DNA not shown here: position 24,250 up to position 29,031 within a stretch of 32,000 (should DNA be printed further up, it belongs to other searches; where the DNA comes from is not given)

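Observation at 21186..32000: Orphan prodrug-activated NRPS pathway with its own peptide quorum-sensing module, running off the window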

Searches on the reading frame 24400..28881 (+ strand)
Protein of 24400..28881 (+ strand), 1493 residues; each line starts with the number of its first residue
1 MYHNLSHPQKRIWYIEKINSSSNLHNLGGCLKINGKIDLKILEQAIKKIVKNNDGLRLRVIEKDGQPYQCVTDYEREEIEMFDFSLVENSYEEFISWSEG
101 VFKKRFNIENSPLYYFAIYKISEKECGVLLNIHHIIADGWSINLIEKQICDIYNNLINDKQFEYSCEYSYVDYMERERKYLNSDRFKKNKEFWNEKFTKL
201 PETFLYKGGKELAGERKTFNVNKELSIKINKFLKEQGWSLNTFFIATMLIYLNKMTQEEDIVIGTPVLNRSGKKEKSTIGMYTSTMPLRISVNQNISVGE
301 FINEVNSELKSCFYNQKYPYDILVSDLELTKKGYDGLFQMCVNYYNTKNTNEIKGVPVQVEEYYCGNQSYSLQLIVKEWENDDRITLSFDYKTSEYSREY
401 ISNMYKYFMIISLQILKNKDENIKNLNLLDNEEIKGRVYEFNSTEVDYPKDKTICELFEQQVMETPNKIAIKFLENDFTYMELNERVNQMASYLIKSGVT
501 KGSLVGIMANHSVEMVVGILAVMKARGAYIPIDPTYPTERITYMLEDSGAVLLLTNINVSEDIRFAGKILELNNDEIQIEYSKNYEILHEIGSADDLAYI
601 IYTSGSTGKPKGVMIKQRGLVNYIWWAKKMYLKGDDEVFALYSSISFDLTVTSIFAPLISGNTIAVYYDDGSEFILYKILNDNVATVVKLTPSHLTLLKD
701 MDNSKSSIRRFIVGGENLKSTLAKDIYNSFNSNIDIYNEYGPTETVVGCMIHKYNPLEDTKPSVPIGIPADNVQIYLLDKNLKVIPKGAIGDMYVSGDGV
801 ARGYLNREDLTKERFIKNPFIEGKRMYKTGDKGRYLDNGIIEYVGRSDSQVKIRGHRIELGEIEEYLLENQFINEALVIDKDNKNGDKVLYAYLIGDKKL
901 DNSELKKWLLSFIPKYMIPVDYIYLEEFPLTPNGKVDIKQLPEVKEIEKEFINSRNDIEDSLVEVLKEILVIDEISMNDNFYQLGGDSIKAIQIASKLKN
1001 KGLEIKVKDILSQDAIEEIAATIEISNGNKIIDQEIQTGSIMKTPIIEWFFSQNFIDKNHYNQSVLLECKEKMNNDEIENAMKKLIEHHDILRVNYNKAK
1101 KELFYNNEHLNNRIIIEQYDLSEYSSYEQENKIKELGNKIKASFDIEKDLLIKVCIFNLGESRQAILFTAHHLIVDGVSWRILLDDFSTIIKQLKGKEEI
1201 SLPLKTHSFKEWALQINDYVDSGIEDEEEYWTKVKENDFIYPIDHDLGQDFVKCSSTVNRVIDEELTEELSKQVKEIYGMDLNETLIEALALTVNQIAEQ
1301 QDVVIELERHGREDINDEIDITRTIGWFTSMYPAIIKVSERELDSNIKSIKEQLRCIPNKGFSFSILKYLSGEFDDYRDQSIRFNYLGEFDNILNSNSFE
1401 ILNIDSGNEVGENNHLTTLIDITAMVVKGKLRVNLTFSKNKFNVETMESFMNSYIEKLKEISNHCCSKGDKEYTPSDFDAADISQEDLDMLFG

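Call 9: search_protein_families(library=pfam, proteins=[window:24400-28881:+], max_evalue=0.01)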
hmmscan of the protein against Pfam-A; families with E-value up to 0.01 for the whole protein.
window:24400-28881:+ (1493 aa): 4 families
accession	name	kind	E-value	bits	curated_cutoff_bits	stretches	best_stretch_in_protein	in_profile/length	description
PF00668.25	Condensation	-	1.6e-164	548.4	30.6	2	5-433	7-451/456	Condensation domain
PF00501.34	AMP-binding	-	1e-78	265.2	29.9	1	458-805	1-384/384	AMP-binding enzyme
PF00550.31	PP-binding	-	3e-09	37.5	20.8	1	961-1023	2-67/67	Phosphopantetheine attachment site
PF13193.12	AMP-binding_C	-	4.1e-08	34.5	24.5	1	862-935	1-76/76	AMP-binding enzyme C-terminal domain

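Call 10: search_protein_families(library=ncbifam, proteins=[window:24400-28881:+], max_evalue=0.01)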
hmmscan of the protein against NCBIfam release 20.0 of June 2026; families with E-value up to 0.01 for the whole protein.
window:24400-28881:+ (1493 aa): 103 families (the best 25 are shown)
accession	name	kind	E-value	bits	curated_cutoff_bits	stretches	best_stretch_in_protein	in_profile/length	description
NF004282.0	PRK05691.1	subfamily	1.5e-296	987.1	4090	2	682-1491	2421-3247/4334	non-ribosomal peptide synthase/polyketide synthase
NF047350.1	aureusi_NRPS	equivalog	3.3e-170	568.2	2500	2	2-1026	994-1993/2373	aureusimine non-ribosomal peptide synthetase AusA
NF038078.1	NRPS_MxcG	equivalog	3.5e-143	478.5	2300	1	4-1029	6-1047/1442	myxochelin non-ribosomal peptide synthetase MxcG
NF041803.1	NRPS_SolG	exception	9e-134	447.4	2200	1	230-1025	338-1158/1163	solanimycin non-ribosomal peptide synthetase SolG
TIGR01733.1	AA-adenyl-dom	subfamily_domain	2.2e-128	428.6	317.4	1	479-878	1-409/409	amino acid adenylation domain-containing protein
NF007605.2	PRK10252.1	equivalog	3.1e-123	412.5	2400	1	8-1001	9-1018/1292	enterobactin non-ribosomal peptide synthetase EntF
NF003417.0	PRK04813.1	subfamily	1.7e-96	323.7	476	1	454-943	5-501/505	D-alanine--poly(phosphoribitol) ligase subunit DltA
TIGR01734.1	D-ala-DACP-lig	equivalog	2.6e-94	316.6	559.85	1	458-943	6-500/504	D-alanine--poly(phosphoribitol) ligase subunit DltA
TIGR03443.1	alpha_am_amid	equivalog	1.8e-71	241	1030.1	3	555-902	374-755/1390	L-aminoadipate-semialdehyde dehydrogenase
NF004837.0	PRK06187.1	subfamily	1.4e-59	201.7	476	1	449-943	5-520/531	long-chain-fatty-acid--CoA ligase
TIGR03098.1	ligase_PEP_1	hypoth_equivalog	3e-57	194.3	592.35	1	454-941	2-514/517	acyl-CoA ligase (AMP-forming), exosortase A system-associated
NF006181.0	PRK08314.1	subfamily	6.2e-50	170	705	2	590-947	199-556/563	long-chain-fatty-acid--CoA ligase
TIGR01923.1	menE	equivalog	5.8e-48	163.8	330.15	1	479-940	1-441/442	o-succinylbenzoate--CoA ligase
NF052269.1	Staph_lig_FadD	equivalog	9.1e-46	156.2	650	1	472-944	22-492/499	long-chain-fatty-acid--CoA ligase FadD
NF002966.0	PRK03640.1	equivalog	1e-44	152.9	556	1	458-944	8-479/483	o-succinylbenzoate--CoA ligase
TIGR01720.1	NRPS-para261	subfamily_domain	6.1e-40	136.6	74.2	1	1343-1490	2-154/155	non-ribosomal peptide synthase domain TIGR01720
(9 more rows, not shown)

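Call 11: find_encoding_contigs(protein=window:24400-28881:+, flank=10000, max_places=6)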
Protein window:24400-28881:+ (1493 aa): 1 contig read that carries it; 1 place shown.
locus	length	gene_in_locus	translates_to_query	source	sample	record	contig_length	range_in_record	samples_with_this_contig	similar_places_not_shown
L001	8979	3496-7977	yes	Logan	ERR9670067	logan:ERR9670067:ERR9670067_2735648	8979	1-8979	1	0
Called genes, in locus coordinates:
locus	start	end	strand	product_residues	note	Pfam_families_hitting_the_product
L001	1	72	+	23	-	?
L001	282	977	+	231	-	PF22624:AASDHPPT_N, PF01648:ACPS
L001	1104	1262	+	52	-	-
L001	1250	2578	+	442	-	PF13181:TPR_8 (faint), PF13424:TPR_12 (faint), PF00515:TPR_1 (faint), PF07719:TPR_2 (faint)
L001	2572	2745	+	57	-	-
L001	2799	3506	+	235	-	PF00975:Thioesterase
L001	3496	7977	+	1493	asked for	PF00668:Condensation, PF00501:AMP-binding, PF13193:AMP-binding_C, PF00550:PP-binding, PF00668:Condensation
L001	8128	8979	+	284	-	?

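Call 49: search_dna_similar(query=window:24400-28881:+, collection=plasmids, mode=protein, max_rows=15, max_evalue=1e-50)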
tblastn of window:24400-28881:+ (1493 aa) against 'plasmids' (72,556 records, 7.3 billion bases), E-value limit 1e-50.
In 6 record(s) the limit of 40 matching pieces per record was reached: places in those records are undercounted.
Records with a match: 1249; places in all: 6638; records where one place covers at least 80% of the query: 580.
Best place of each record, by identity: <60% 1249.
By first word of the organism name: Streptomyces 177; Bacillus 175; Rhizobium 147; Ralstonia 133; Burkholderia 61; Sinorhizobium 45; Pseudosulfitobacter 45; Clostridium 41; Vibrio 25; Bradyrhizobium 25; and 114 more.
By predicted mobility (MOB-suite, as given by PLSDB): non-mobilizable 735; mobilizable 285; conjugative 229.
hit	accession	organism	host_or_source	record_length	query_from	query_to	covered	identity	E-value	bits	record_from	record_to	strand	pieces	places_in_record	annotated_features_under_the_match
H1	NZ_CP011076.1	Brevibacillus laterosporus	Oryza sativa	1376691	1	1492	100%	45.6%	0e+0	1313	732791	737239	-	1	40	none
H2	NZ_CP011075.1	Brevibacillus laterosporus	Oryza sativa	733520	2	1493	100%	45.1%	0e+0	1294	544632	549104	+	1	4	non-ribosomal peptide synthetase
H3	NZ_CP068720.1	Bacillus cereus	Angelica sinensis Dlies,single cell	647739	3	1492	100%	44.1%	0e+0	1253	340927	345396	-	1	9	non-ribosomal peptide synthetase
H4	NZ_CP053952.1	Bacillus cereus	-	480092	3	1492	100%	44.0%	0e+0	1258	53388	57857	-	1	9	non-ribosomal peptide synthetase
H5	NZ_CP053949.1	Bacillus cereus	-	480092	3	1492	100%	44.0%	0e+0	1258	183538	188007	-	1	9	non-ribosomal peptide synthetase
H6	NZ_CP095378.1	Bacillus cereus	cell cuture,Pond silt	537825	3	1492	100%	44.0%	0e+0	1251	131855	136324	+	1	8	amino acid adenylation domain-containing protein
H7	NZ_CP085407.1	Bacillus bombysepticus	single cell,soil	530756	3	1492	100%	44.0%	0e+0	1255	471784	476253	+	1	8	amino acid adenylation domain-containing protein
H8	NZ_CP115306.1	Bacillus cereus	microbe,Penaeus vannamei pond water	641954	3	1492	100%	44.0%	0e+0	1254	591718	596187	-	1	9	non-ribosomal peptide synthetase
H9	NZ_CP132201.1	Bacillus thuringiensis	Coprinus comatus,whole organism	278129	3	1492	100%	44.0%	0e+0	1256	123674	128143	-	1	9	non-ribosomal peptide synthetase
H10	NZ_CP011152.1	Bacillus cereus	cell culture,soil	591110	3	1492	100%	44.0%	0e+0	1255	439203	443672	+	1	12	non-ribosomal peptide synthetase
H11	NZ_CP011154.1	Bacillus cereus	cell culture,soil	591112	3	1492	100%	44.0%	0e+0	1255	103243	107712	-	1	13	non-ribosomal peptide synthetase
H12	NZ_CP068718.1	Bacillus cereus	single cell,oral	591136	3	1492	100%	44.0%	0e+0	1255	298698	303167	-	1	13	non-ribosomal peptide synthetase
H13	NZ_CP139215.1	Bacillus cereus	environmental samples,soil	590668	3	1492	100%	44.0%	0e+0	1255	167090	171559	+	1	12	non-ribosomal peptide synthetase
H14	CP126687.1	Bacillus bombysepticus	Microtermes sp. colony Mi106,bacterial ...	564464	3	1492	100%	44.0%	0e+0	1255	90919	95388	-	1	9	amino acid adenylation domain-containing protein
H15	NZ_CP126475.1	Bacillus thuringiensis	mixed culture,termite gut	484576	3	1492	100%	43.9%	0e+0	1251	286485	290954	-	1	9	amino acid adenylation domain-containing protein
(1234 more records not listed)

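Call 50: get_annotated_region(hit=H10, flank=12000)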
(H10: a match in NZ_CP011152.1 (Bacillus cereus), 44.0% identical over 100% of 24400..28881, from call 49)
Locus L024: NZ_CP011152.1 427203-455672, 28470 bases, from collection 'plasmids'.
description: Bacillus cereus strain CMCC P0021 plasmid pRML04, complete sequence
organism: Bacillus cereus (NCBI taxid 1396)
taxonomy: Bacteria; Bacillota; Bacilli; Bacillales; Bacillaceae; Bacillus; Bacillus cereus
host: -; source: cell culture,soil; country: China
typing (MOB-suite, as given by PLSDB): non-mobilizable; replicon rep_cluster_125; mating-pair formation MPF_T
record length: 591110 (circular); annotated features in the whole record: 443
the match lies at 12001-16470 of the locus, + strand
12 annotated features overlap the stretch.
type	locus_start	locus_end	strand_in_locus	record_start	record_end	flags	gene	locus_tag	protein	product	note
CDS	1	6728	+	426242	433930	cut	-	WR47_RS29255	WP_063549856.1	hybrid non-ribosomal peptide synthetase/type I polyketide synthase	-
CDS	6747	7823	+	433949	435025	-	-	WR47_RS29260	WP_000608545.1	LLM class flavin-dependent oxidoreductase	-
CDS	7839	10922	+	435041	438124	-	-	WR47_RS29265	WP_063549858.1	cyclic peptide export ABC transporter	GO:0015833 - peptide transport [Evidence IEA]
CDS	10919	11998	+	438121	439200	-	-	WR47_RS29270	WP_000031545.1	HAD-IIIC family phosphatase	-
CDS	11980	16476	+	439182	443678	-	-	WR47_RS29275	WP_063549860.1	non-ribosomal peptide synthetase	-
CDS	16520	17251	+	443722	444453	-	-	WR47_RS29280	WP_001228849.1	alpha/beta fold hydrolase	-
CDS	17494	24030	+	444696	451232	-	-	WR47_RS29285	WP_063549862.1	non-ribosomal peptide synthetase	-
CDS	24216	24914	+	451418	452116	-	-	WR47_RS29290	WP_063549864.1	4'-phosphopantetheinyl transferase superfamily protein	-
CDS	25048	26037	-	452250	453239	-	-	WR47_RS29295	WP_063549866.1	LacI family DNA-binding transcriptional regulator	GO:0006351 - DNA-templated transcription [Evidence IEA]; GO:0045892 - negative regulation of DNA-templated ...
CDS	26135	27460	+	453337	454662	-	-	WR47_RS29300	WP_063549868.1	DegT/DnrJ/EryC1/StrS family aminotransferase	-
CDS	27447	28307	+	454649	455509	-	-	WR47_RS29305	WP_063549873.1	HAD-IIB family hydrolase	GO:0008152 - metabolic process [Evidence IEA]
CDS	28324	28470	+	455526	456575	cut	-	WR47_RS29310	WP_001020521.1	Gfo/Idh/MocA family oxidoreductase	-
